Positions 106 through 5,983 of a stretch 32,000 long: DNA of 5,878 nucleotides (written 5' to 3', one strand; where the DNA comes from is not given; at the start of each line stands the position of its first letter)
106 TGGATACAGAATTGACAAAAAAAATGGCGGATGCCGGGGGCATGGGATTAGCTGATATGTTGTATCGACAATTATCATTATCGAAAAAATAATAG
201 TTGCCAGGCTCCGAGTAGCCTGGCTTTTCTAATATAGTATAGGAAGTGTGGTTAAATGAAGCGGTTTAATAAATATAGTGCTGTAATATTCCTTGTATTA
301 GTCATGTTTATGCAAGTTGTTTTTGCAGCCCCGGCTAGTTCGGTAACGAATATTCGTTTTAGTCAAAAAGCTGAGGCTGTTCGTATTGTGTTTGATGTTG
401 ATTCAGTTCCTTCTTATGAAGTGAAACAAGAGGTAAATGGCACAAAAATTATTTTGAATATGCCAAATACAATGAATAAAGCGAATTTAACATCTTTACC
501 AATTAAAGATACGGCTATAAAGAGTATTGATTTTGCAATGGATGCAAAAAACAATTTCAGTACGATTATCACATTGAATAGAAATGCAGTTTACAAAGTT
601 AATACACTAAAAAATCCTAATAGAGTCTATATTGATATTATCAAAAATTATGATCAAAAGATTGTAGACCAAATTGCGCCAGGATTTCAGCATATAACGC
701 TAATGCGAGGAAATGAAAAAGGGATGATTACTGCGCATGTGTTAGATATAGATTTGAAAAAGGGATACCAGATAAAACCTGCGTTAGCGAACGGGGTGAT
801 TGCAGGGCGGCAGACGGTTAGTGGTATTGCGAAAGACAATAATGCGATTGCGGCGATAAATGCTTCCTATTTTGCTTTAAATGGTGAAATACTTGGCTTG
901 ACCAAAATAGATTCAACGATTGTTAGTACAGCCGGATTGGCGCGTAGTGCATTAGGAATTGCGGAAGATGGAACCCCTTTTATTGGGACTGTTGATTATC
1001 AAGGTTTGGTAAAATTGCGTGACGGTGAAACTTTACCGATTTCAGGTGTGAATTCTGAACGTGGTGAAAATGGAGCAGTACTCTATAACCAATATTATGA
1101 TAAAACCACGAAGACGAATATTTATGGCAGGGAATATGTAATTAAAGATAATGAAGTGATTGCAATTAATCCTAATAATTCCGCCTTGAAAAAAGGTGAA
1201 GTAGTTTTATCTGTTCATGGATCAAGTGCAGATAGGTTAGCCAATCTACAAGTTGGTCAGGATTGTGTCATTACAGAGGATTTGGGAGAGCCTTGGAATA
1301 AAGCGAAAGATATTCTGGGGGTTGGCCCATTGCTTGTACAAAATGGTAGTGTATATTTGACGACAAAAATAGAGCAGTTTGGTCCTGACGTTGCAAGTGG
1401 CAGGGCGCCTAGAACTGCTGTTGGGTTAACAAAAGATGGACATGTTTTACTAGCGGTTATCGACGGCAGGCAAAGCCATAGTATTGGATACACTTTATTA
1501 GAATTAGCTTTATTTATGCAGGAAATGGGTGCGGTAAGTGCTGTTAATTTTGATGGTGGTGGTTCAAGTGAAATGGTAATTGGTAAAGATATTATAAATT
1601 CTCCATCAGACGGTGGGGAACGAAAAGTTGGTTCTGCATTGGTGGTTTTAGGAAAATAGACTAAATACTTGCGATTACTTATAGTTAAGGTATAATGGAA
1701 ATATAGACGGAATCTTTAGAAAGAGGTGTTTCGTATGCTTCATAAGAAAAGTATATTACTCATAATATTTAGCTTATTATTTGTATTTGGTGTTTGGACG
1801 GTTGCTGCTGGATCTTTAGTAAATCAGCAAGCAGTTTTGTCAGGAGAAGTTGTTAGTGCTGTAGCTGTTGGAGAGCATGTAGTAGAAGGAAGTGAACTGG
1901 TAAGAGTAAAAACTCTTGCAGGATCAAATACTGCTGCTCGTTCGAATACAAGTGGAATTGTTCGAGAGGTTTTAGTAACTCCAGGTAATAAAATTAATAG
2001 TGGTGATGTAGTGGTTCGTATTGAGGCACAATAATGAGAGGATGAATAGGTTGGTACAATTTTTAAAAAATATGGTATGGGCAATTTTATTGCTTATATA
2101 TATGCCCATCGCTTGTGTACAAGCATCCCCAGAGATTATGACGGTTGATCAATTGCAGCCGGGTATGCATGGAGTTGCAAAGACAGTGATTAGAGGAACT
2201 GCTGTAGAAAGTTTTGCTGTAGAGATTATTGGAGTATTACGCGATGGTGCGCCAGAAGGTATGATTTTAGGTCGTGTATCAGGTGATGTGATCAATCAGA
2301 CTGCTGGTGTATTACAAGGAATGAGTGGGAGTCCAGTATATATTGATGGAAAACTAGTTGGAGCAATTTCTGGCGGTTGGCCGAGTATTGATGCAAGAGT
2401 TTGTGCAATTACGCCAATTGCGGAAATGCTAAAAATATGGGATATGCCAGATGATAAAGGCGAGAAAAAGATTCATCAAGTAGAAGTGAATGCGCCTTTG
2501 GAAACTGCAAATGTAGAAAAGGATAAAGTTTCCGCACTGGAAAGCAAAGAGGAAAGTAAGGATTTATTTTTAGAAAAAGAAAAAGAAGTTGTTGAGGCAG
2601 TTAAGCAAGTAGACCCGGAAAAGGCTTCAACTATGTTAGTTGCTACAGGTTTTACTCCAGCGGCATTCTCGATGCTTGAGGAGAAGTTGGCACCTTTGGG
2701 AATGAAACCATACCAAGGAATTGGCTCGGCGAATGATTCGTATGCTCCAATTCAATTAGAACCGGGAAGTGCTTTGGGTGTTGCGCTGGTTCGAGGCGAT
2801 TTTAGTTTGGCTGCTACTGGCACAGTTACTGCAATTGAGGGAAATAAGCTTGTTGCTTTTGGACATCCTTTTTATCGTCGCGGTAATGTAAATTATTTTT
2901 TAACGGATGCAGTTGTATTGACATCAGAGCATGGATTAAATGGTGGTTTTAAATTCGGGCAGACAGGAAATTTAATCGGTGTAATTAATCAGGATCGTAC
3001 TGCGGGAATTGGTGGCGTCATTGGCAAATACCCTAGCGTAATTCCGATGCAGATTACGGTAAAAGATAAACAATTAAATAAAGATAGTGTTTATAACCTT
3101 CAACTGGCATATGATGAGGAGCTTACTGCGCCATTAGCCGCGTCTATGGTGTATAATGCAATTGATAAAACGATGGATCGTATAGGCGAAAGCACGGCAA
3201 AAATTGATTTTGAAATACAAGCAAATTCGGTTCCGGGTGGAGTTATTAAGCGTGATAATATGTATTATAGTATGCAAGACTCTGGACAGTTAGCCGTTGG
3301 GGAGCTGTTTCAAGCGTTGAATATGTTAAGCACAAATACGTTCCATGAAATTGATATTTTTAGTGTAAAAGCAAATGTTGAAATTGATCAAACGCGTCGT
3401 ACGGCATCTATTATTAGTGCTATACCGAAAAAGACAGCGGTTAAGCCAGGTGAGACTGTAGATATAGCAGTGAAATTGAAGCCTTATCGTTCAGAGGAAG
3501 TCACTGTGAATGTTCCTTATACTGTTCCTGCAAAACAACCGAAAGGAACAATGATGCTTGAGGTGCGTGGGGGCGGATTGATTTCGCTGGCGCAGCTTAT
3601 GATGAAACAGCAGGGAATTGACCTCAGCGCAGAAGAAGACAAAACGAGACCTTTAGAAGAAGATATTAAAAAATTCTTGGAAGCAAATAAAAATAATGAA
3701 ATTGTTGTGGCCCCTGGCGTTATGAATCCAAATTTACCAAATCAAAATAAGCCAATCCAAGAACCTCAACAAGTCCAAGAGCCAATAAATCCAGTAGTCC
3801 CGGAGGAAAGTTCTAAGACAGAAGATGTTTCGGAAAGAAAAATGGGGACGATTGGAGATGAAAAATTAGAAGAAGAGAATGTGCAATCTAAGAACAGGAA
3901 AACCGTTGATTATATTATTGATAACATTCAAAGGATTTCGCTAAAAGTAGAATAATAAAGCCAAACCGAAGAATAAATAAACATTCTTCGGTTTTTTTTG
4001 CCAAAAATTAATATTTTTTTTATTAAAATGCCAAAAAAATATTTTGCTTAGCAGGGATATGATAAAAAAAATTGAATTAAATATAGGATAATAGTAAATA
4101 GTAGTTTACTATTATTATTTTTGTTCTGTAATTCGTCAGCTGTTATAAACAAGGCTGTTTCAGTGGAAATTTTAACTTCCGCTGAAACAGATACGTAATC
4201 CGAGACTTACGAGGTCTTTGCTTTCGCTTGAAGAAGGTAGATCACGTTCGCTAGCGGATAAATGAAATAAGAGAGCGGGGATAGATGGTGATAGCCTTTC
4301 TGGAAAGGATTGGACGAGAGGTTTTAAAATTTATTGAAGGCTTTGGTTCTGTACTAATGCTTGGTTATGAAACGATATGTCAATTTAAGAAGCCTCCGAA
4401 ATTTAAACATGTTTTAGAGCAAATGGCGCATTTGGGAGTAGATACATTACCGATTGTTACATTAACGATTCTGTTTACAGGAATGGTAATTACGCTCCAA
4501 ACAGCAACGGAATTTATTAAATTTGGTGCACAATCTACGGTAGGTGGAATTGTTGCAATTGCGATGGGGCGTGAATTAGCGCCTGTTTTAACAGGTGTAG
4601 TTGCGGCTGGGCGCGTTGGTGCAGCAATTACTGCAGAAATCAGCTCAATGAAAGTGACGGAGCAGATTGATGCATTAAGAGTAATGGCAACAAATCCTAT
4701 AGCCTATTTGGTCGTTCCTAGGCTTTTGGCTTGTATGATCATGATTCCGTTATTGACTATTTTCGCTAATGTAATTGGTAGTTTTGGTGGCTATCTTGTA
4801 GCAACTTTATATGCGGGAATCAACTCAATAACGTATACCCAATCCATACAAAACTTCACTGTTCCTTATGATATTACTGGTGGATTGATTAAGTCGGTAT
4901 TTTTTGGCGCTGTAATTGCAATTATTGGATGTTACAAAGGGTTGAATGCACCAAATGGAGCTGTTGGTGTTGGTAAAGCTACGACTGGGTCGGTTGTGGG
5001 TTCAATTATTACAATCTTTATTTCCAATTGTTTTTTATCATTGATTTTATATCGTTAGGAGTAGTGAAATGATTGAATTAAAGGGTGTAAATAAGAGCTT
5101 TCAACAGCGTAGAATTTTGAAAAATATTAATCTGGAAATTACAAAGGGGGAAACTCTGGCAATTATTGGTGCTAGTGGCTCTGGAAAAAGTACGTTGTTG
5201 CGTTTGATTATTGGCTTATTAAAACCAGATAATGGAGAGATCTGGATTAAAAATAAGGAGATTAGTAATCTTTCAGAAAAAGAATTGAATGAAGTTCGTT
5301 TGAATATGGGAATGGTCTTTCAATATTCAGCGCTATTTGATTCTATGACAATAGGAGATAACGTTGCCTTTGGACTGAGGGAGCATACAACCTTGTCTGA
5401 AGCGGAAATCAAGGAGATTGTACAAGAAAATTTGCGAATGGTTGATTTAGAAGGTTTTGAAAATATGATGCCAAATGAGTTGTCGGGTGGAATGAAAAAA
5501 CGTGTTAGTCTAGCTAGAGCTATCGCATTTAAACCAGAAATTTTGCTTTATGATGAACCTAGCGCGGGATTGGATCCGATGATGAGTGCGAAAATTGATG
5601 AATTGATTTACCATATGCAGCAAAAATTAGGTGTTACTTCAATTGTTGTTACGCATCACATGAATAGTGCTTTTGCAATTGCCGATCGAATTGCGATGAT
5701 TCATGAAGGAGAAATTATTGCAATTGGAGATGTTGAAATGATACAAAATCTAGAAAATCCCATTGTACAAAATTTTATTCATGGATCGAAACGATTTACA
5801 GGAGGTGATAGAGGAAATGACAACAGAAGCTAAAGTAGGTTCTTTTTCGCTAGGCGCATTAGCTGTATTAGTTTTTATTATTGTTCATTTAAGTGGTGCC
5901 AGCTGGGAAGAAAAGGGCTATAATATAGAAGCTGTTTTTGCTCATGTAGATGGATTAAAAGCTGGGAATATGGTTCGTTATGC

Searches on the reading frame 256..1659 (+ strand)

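Call 18: search_protein_families(library=pfam, proteins=[window:256-1659:+], max_evalue=0.001)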
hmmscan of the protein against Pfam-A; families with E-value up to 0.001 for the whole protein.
window:256-1659:+ (467 aa): 3 families
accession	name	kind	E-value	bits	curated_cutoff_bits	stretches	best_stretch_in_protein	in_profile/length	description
PF09992.14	NAGPA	-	6.1e-41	140.9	25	1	294-464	18-168/169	Phosphodiester glycosidase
PF11741.13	AMIN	-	2.2e-07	31.3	20.5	0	32-93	1-65/101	AMIN domain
PF24837.1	AMIN-like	-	1.2e-05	25.8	27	0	85-128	84-127/129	AMIN-like domain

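Call 83: search_protein_families(library=ncbifam, proteins=[window:256-1659:+], max_evalue=0.00001)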
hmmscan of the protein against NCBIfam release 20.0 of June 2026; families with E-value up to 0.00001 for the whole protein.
window:256-1659:+ (467 aa): 0 families

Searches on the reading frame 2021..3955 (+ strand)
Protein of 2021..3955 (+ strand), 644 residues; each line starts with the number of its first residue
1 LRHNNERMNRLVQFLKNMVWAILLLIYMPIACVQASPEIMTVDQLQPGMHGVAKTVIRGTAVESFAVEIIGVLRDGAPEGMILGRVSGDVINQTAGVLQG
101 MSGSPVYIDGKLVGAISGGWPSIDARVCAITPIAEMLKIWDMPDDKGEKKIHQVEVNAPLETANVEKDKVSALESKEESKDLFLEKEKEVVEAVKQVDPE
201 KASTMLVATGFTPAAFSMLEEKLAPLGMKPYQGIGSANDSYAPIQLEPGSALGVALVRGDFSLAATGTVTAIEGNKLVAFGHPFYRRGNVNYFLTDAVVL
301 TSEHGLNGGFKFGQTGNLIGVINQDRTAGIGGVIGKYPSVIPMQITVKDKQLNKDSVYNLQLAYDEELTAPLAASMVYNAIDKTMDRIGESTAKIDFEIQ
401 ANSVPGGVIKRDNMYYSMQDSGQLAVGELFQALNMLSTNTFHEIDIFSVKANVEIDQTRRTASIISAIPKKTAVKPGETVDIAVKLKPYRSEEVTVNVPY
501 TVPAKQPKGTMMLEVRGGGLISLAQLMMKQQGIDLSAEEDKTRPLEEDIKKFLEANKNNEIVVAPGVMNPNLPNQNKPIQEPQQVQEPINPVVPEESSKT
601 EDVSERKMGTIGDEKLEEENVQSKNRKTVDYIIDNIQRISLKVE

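Call 18: search_protein_families(library=pfam, proteins=[window:2021-3955:+], max_evalue=0.001)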
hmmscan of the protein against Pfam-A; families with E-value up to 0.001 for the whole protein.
window:2021-3955:+ (644 aa): 1 family
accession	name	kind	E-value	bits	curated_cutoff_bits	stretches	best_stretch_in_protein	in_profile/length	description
PF05580.18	Peptidase_S55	-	6.6e-11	43.1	25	1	38-117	111-191/210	SpoIVB peptidase S55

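Call 83: search_protein_families(library=ncbifam, proteins=[window:2021-3955:+], max_evalue=0.00001)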
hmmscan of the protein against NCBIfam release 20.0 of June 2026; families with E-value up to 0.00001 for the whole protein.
window:2021-3955:+ (644 aa): 1 family
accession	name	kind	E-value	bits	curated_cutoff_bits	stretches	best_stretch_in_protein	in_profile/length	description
TIGR02860.1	spore_IV_B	equivalog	1e-10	41.2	305.25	1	40-116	299-376/402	SpoIVB peptidase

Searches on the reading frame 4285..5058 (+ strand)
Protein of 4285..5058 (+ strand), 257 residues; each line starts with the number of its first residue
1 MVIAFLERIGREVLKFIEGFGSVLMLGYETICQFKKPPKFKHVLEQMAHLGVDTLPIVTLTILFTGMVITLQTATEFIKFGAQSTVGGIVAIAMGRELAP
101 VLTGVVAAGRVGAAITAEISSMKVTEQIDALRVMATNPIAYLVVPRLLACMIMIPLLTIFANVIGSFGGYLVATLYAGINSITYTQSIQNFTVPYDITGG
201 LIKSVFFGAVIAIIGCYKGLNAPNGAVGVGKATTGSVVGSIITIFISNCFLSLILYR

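Call 18: search_protein_families(library=pfam, proteins=[window:4285-5058:+], max_evalue=0.001)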
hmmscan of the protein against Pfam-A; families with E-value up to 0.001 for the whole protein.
window:4285-5058:+ (257 aa): 1 family
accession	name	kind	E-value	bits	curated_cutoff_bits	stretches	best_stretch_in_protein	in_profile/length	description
PF02405.21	MlaE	-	4.6e-80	268.6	22.5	1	44-253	2-211/212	Permease MlaE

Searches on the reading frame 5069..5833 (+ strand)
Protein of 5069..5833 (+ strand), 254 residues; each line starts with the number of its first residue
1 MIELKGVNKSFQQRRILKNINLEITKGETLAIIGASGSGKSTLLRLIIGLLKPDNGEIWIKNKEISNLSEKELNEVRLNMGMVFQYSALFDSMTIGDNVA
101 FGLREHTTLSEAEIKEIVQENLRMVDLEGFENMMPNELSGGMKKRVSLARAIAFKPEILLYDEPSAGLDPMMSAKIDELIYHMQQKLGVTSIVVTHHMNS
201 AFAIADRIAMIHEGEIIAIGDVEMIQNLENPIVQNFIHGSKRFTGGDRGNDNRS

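Call 18: search_protein_families(library=pfam, proteins=[window:5069-5833:+], max_evalue=0.001)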
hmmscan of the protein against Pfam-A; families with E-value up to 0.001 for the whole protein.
window:5069-5833:+ (254 aa): 6 families
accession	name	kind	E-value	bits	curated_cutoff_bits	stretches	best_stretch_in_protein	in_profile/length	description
PF00005.33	ABC_tran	-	2.2e-37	129.2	25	1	17-165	1-136/137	ABC transporter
PF13304.12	AAA_21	-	4e-08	34.1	27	0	31-63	3-41/304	AAA domain, putative AbiEii toxin, Type IV TA system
PF02463.25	SMC_N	-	5.5e-06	26.4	40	1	19-209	17-209/220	RecF/RecN/SMC N terminal domain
PF13555.12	AAA_29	-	5.3e-05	23.3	27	1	23-55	18-50/61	P-loop containing region of AAA domain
PF25199.1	nSTAND_NTPase5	-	0.00034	20.9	34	1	14-76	22-93/145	Novel STAND NTPase 5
PF13175.12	AAA_15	-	0.00044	20.4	32.1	1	15-80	12-81/374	AAA ATPase domain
